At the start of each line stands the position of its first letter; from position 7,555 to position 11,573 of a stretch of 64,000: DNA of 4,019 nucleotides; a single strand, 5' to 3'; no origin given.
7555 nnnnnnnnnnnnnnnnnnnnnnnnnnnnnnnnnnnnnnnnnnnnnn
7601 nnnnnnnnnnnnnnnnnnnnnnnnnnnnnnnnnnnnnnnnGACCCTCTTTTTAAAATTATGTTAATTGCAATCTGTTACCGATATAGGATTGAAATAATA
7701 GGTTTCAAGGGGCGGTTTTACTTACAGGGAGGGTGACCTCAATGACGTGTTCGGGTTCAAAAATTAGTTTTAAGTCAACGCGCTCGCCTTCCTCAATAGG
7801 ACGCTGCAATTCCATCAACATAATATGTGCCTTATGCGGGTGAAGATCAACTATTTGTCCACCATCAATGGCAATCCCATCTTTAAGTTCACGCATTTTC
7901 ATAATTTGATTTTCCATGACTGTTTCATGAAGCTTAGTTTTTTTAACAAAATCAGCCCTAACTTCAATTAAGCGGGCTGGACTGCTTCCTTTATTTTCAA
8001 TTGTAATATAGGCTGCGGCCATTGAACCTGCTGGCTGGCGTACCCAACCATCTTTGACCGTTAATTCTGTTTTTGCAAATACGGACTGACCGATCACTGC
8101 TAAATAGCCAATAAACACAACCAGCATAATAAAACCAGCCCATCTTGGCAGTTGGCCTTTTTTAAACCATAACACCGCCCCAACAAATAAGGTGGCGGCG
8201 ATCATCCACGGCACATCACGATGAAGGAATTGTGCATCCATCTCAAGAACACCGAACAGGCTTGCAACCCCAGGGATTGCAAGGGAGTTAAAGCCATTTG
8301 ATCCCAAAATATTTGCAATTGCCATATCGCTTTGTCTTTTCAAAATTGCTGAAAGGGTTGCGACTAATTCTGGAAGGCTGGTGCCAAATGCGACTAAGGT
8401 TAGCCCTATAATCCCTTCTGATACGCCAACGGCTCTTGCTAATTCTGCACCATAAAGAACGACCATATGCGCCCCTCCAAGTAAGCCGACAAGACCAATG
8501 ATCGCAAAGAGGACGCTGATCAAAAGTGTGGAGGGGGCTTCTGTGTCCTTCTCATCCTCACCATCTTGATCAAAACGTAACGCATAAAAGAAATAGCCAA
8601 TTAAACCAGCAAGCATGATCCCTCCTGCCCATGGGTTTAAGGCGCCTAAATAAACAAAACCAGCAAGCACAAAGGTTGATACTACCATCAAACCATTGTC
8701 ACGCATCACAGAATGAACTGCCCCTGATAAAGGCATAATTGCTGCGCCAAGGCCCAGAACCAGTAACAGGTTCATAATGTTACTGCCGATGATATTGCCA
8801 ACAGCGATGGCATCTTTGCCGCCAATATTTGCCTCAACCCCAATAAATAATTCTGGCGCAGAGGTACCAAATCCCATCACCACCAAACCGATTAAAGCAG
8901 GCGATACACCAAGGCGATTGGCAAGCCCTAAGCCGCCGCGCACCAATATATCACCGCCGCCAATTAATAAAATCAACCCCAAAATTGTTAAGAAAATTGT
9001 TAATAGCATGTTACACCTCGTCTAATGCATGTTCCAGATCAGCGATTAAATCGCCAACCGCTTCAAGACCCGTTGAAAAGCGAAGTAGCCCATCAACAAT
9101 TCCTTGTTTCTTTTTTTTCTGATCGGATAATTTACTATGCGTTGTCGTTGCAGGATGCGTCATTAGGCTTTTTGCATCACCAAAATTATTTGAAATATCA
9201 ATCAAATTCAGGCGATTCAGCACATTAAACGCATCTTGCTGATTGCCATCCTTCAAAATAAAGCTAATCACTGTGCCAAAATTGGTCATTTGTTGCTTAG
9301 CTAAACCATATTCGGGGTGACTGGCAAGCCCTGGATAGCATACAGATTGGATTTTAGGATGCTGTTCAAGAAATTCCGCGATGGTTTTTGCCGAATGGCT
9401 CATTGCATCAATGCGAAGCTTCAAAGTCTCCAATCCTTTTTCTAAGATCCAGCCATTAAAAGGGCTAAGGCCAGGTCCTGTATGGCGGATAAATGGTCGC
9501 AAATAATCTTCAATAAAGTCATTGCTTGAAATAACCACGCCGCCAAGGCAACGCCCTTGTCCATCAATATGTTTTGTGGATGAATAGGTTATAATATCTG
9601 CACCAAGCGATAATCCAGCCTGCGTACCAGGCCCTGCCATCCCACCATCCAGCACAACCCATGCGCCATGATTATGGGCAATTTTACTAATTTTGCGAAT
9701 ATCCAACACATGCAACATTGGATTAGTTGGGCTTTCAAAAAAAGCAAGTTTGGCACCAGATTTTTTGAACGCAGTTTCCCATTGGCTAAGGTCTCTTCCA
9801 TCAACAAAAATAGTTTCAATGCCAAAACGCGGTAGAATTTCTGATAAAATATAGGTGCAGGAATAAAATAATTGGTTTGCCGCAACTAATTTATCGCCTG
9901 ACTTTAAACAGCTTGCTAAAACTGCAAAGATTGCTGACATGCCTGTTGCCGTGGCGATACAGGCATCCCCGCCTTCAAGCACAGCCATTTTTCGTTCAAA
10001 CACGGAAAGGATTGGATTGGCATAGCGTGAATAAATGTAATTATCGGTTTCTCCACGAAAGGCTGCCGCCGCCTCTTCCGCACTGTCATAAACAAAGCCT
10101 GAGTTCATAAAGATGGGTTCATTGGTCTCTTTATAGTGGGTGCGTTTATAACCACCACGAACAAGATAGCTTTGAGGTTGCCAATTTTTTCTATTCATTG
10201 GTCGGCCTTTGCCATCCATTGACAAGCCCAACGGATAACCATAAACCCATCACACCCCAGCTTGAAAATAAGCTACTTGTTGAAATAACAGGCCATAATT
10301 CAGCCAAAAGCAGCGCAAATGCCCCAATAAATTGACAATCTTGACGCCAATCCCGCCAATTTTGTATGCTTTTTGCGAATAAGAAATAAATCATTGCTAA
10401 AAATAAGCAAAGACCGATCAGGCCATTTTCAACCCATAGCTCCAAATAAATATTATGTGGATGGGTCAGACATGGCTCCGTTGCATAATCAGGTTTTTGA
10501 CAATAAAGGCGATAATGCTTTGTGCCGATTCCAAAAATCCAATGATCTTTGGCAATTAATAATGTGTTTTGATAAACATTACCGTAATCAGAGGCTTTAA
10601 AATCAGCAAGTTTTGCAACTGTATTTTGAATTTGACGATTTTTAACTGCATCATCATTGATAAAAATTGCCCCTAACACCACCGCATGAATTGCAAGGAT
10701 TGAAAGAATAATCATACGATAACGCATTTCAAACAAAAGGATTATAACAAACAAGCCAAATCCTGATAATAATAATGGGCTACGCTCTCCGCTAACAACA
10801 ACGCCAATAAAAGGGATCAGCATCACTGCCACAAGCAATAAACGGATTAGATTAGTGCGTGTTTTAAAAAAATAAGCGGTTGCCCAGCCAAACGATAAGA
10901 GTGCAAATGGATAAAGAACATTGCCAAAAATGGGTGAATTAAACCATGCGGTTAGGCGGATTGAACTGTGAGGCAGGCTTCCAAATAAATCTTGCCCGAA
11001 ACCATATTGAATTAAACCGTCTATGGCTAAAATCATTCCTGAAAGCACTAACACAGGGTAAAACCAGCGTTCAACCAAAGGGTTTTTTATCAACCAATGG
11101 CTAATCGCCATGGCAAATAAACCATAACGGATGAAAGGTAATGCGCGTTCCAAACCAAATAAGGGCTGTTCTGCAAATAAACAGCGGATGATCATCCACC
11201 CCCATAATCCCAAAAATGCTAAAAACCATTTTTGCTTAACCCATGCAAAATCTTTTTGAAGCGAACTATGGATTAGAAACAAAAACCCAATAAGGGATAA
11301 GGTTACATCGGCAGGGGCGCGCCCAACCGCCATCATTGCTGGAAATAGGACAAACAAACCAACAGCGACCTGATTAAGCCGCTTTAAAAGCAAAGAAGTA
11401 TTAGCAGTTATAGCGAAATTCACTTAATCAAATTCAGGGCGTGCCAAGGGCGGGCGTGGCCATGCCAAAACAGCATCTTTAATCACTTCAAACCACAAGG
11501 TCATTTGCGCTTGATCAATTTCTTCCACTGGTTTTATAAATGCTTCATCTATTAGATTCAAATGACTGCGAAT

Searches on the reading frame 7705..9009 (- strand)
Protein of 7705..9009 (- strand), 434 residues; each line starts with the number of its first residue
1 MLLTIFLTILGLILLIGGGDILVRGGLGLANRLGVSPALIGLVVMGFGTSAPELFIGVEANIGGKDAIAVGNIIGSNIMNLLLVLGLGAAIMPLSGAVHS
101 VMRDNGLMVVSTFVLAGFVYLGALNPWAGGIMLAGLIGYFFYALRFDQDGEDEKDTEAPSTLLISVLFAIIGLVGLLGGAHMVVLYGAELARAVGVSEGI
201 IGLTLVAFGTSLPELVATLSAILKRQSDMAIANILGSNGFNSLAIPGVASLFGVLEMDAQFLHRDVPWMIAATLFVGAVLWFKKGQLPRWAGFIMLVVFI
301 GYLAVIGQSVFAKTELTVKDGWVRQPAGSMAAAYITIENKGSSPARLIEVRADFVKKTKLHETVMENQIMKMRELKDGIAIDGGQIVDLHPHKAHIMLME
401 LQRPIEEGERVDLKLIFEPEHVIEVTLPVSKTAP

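Call 17: search_protein_families(library=pfam, proteins=[window:7705-9009:-], max_evalue=0.001)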
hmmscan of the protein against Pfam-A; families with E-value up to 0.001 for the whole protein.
window:7705-9009:- (434 aa): 2 families
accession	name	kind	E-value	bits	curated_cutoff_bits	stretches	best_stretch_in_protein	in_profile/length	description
PF01699.29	Na_Ca_ex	-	6.7e-53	179.1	24.9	2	165-305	2-148/151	Sodium/calcium exchanger protein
PF04314.18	PCuAC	-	1.3e-30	105.9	29.4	1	318-424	1-108/109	Copper chaperone PCu(A)C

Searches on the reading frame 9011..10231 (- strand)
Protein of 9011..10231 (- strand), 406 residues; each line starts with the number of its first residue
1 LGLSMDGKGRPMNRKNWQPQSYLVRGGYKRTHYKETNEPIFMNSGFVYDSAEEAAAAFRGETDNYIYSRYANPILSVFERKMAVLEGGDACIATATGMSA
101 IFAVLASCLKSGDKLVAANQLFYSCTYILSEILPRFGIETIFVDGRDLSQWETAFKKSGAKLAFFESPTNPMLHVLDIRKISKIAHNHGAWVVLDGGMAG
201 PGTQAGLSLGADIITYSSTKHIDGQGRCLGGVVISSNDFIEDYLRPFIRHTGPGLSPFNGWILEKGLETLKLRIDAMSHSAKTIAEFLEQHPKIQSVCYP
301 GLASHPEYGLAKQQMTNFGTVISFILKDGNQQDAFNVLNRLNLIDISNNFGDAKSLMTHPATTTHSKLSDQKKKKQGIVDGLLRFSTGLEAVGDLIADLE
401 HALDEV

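Call 17: search_protein_families(library=pfam, proteins=[window:9011-10231:-], max_evalue=0.001)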
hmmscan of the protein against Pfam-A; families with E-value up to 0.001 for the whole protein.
window:9011-10231:- (406 aa): 4 families
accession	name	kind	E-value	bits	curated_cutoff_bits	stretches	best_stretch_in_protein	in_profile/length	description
PF01053.26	Cys_Met_Meta_PP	-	5.8e-121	404.1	27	1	23-403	4-380/381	Cys/Met metabolism PLP-dependent enzyme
PF00266.25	Aminotran_5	-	7.5e-05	22.3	21.5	0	158-226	138-207/371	Aminotransferase class-V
PF00155.27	Aminotran_1_2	-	0.00023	20.9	19.7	1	53-250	21-247/361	Aminotransferase class I and II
PF01041.23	DegT_DnrJ_EryC1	-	0.00034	20.4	19.8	0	76-250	27-201/360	DegT/DnrJ/EryC1/StrS aminotransferase family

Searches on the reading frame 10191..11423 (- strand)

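Call 17: search_protein_families(library=pfam, proteins=[window:10191-11423:-], max_evalue=0.001)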
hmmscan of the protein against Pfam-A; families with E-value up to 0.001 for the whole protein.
window:10191-11423:- (410 aa): 1 family
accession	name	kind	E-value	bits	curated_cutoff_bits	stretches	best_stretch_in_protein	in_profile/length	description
PF04932.20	Wzy_C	-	3.8e-23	82.4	31.7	1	200-342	2-149/149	O-Antigen ligase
